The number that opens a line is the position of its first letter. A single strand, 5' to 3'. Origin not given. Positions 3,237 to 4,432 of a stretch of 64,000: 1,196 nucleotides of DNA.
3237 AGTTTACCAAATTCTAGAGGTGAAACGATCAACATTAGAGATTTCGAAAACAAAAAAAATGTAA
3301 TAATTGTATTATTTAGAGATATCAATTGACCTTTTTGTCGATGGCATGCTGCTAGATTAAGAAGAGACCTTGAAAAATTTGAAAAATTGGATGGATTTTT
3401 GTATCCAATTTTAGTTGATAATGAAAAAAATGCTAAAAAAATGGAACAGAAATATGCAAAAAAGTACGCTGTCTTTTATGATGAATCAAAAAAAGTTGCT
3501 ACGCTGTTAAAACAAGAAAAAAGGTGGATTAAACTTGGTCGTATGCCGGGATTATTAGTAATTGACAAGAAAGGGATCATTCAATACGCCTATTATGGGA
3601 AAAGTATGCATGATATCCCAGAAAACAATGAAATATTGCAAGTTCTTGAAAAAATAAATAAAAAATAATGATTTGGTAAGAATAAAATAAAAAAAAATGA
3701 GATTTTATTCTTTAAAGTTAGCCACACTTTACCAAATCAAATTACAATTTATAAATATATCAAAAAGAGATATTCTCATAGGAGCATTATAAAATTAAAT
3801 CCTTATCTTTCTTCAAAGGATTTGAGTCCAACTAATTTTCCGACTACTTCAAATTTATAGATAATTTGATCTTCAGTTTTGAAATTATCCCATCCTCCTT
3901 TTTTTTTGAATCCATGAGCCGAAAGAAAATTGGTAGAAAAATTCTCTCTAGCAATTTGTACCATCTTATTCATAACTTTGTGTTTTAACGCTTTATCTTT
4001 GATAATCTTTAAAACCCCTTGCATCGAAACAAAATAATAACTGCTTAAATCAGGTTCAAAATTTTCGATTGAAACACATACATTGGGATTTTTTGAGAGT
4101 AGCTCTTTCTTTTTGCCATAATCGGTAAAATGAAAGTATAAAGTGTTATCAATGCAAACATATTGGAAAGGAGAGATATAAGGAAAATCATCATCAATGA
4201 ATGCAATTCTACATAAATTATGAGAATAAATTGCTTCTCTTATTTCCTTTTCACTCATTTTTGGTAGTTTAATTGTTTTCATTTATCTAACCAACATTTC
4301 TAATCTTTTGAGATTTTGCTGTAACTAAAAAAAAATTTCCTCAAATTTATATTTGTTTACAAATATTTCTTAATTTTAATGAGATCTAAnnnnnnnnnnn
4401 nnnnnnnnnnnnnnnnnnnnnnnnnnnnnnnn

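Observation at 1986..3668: Two adjacent paralogous PRXL2/SelU-like redoxin genes each carry one in-frame TGA at the redox-active Cys position: predicted selenoproteins missed by ORF calling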

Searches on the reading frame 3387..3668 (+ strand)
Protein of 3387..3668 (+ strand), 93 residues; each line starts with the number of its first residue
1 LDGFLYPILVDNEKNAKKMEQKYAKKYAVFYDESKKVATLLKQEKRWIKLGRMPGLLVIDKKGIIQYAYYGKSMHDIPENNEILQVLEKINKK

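Call 65: find_encoding_contigs(protein=window:3387-3668:+, flank=2500, max_places=4)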
Protein window:3387-3668:+ (93 aa): no gene with exactly this product is on record in the collection.

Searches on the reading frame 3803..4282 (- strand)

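Call 59: search_protein_families(library=pfam, proteins=[window:3803-4282:-], max_evalue=0.00001)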
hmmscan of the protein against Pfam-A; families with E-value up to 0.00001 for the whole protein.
window:3803-4282:- (159 aa): 2 families
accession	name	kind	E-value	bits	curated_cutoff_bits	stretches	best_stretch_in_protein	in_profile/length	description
PF12900.13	Pyridox_ox_2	-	2.5e-18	66.8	27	1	11-111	2-107/140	Pyridoxamine 5'-phosphate oxidase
PF01243.27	PNPOx_N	-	3.2e-10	40.8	28.1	1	11-113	2-95/120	Pyridoxamine 5'-phosphate oxidase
